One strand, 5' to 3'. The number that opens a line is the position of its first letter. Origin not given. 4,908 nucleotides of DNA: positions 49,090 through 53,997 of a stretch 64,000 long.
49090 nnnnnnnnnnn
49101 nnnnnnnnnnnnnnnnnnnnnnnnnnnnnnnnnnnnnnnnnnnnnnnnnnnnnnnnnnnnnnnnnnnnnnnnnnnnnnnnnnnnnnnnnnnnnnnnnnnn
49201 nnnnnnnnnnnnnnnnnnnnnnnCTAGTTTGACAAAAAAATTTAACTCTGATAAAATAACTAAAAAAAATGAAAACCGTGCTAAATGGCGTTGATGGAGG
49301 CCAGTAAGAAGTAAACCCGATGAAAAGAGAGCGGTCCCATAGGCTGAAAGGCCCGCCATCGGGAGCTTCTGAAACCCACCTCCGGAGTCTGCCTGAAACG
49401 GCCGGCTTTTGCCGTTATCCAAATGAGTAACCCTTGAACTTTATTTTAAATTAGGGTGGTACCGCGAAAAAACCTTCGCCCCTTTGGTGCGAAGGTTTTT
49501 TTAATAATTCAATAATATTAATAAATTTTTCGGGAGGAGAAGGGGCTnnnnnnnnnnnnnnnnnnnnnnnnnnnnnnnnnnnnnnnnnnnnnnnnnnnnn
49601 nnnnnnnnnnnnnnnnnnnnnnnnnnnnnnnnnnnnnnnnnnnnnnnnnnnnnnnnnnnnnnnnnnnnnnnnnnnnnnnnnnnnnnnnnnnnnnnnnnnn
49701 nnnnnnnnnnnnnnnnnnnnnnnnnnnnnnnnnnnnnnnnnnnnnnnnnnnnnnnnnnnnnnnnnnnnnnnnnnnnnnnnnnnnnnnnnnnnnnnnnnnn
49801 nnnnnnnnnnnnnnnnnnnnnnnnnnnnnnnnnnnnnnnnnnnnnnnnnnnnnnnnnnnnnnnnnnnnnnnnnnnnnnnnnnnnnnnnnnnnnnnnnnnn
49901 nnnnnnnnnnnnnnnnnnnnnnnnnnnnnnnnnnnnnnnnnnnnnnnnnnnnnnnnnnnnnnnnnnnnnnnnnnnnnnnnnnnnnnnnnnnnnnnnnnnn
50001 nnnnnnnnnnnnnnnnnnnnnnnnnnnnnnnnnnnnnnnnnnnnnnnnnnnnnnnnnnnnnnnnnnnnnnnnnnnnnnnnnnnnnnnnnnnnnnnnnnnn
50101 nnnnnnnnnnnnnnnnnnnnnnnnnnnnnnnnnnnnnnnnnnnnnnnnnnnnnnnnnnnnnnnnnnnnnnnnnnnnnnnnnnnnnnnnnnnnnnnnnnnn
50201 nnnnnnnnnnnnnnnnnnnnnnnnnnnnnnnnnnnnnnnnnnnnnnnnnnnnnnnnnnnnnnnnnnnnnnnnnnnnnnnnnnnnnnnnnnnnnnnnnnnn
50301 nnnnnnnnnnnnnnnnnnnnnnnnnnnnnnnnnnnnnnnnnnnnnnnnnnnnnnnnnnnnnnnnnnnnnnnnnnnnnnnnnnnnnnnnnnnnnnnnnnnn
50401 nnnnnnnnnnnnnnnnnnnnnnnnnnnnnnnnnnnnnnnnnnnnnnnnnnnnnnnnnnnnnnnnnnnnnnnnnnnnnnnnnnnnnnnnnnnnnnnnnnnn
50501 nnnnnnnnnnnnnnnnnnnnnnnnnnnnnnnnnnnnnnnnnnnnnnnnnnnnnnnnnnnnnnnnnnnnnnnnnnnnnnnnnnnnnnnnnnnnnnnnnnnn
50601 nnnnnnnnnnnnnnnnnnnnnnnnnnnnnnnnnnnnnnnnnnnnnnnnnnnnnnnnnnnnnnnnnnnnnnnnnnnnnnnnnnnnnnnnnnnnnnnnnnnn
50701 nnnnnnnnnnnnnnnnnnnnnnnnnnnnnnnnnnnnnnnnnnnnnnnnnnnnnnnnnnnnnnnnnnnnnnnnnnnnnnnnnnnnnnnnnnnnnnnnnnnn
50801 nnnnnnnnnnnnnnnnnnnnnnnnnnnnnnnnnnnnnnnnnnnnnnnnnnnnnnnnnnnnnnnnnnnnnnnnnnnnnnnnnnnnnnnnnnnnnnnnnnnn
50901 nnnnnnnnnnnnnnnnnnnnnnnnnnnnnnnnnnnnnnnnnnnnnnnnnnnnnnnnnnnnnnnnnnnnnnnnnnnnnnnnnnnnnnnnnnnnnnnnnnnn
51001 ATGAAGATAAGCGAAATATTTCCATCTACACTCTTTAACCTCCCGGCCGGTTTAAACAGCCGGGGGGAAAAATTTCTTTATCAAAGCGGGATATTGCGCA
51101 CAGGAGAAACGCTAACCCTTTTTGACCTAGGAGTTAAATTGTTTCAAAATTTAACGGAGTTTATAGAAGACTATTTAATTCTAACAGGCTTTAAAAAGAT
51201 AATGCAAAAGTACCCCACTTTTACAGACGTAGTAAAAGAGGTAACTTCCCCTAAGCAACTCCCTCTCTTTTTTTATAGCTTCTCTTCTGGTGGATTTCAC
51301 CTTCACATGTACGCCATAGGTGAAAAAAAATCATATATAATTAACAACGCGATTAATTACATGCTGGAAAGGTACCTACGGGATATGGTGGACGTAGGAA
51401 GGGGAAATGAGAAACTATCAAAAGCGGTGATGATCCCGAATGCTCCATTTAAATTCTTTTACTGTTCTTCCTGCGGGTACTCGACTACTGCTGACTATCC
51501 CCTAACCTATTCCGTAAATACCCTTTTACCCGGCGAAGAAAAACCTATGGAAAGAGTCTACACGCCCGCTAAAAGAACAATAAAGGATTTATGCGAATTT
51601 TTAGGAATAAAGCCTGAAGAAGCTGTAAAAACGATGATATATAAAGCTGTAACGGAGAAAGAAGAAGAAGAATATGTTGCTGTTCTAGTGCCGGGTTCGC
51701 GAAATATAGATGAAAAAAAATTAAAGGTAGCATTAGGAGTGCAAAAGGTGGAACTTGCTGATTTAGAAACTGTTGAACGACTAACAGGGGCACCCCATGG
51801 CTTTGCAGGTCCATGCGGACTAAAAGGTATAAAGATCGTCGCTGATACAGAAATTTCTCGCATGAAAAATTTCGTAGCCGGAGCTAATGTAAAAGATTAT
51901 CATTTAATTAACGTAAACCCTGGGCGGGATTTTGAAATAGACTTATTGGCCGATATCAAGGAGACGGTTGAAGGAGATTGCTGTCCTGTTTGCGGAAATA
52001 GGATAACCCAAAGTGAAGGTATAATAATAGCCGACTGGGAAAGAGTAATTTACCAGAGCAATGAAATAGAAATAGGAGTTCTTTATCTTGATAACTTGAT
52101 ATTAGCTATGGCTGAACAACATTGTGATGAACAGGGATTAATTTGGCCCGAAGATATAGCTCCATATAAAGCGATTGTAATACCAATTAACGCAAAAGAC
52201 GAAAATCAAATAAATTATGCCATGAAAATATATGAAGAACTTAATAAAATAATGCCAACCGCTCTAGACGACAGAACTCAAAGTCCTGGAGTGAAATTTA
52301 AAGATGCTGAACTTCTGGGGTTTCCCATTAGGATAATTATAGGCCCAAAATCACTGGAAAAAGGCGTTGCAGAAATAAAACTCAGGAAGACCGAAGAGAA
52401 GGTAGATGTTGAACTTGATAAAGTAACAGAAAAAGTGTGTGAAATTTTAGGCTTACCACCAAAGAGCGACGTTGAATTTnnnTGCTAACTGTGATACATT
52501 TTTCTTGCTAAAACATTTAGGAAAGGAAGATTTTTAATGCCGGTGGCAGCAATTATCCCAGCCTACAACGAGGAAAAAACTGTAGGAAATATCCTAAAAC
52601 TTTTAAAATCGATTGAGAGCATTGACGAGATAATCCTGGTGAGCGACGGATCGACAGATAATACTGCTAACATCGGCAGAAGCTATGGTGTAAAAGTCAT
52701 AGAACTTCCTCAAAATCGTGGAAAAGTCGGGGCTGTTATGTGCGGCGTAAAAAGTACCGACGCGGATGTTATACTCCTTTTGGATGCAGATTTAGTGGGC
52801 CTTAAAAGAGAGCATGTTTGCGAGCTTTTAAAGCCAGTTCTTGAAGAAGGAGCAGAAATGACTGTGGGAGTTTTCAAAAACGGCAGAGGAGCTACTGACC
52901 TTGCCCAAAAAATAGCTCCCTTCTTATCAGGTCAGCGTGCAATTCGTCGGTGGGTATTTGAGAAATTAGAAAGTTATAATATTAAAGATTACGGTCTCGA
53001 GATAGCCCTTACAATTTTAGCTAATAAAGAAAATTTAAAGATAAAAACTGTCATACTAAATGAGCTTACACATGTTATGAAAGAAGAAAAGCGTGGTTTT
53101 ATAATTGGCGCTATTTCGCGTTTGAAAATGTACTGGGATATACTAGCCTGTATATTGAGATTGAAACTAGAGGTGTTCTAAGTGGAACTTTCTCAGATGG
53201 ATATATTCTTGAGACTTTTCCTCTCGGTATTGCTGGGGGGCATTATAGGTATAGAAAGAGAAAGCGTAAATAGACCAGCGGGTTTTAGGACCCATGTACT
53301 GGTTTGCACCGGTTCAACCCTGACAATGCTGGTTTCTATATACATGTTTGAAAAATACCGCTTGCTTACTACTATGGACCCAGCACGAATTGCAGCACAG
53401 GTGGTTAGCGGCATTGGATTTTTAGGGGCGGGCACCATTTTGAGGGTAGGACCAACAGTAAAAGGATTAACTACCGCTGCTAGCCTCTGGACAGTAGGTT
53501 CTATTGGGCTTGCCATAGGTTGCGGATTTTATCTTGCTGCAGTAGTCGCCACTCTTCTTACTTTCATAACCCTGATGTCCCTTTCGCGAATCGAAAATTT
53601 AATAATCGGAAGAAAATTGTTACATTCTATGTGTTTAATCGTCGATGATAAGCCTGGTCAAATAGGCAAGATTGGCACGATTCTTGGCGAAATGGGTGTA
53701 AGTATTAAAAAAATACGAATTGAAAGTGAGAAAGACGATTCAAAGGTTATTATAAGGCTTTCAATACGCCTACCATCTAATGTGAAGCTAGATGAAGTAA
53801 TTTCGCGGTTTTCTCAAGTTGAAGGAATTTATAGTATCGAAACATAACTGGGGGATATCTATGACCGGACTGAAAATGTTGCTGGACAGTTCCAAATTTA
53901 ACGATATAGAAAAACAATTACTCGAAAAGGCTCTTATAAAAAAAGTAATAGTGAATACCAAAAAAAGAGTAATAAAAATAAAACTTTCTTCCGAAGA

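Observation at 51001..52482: ProRS paralog with intact editing and anticodon-binding domains but apparently no catalytic motifs, directly behind an editing-less proS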

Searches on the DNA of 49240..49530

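Call 28: search_rna_families(source=window, start=49240, end=49530, threshold=gathering, show_alignments=1)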
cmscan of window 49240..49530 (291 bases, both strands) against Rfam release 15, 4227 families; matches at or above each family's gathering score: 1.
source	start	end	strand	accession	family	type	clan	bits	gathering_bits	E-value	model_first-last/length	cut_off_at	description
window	49282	49486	+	RF00230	T-box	Cis-reg; leader;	-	93.9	93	1.3e-21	1-219/219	no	T-box leader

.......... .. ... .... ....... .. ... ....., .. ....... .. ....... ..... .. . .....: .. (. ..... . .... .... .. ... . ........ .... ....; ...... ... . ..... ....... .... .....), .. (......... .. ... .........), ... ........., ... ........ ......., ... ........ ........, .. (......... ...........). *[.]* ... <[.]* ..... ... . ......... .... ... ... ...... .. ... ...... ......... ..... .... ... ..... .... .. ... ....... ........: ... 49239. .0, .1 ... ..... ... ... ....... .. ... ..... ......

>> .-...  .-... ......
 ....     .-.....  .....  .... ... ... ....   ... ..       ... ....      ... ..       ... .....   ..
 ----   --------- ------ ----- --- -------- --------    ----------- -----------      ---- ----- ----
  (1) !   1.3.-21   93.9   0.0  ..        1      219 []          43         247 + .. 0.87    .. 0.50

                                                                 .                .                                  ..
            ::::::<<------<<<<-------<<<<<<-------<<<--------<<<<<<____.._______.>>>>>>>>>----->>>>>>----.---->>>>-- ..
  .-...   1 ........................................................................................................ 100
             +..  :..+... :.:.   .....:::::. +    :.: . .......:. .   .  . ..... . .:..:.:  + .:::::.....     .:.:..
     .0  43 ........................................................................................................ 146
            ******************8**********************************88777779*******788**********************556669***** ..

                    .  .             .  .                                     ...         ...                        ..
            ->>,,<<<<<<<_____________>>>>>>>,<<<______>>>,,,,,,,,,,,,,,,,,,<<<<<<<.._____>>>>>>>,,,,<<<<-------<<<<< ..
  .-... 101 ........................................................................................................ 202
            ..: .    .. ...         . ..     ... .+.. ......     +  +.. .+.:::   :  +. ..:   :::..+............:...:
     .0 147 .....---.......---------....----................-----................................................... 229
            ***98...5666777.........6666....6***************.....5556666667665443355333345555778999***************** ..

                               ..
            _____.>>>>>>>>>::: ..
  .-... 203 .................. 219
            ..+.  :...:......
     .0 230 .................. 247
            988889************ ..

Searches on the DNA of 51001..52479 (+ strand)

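Call 47: search_rna_families(sources=[L008, L007, L006, L001], threshold=gathering)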
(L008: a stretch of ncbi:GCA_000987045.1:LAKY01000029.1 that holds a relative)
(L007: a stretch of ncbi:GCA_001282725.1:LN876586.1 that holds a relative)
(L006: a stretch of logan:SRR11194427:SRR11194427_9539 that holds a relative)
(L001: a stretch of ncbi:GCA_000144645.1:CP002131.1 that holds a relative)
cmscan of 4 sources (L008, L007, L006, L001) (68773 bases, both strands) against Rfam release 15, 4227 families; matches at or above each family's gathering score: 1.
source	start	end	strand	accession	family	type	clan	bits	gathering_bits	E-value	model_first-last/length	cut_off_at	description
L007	11070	11283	+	RF00230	T-box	Cis-reg; leader;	-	108.8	93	4.4e-23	1-219/219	no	T-box leader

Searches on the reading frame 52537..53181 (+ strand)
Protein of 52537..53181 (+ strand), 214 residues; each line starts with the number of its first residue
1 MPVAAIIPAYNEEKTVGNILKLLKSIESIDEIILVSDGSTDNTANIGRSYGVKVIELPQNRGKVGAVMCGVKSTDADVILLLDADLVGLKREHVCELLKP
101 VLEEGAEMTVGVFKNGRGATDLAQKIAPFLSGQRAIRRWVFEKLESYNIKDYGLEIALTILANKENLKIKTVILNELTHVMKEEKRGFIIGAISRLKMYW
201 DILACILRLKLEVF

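Call 69: search_protein_families(library=pfam, proteins=[window:52537-53181:+], max_evalue=0.01)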
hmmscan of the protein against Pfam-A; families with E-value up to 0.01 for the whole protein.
window:52537-53181:+ (214 aa): 3 families
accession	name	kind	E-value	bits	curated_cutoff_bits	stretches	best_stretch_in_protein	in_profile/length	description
PF00535.33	Glycos_transf_2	-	3.4e-26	92.6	23.3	1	5-126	2-128/168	Glycosyl transferase family 2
PF12804.13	NTP_transf_3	-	2.8e-08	34.6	27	1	11-126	22-128/160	MobA-like NTP transferase domain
PF13641.12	Glyco_tranf_2_3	-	6.2e-06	26.8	27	1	2-87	2-98/230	Glycosyltransferase like family 2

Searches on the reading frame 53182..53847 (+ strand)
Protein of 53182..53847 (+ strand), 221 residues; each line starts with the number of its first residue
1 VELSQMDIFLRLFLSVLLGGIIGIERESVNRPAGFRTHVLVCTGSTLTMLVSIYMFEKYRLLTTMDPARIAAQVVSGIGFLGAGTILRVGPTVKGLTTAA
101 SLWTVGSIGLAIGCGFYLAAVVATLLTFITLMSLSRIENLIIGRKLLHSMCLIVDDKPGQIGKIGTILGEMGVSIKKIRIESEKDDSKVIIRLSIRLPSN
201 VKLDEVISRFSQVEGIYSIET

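Call 69: search_protein_families(library=pfam, proteins=[window:53182-53847:+], max_evalue=0.01)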
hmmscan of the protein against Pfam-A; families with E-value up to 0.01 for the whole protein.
window:53182-53847:+ (221 aa): 3 families
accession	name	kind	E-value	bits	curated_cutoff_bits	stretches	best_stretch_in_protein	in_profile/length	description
PF02308.21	MgtC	-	5.5e-42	143.4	31.4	1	12-139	1-120/121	MgtC family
PF13291.12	ACT_4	-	9.6e-09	36.2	27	1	153-220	12-79/80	ACT domain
PF01842.31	ACT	-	3.4e-07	30.4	27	1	154-214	7-65/66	ACT domain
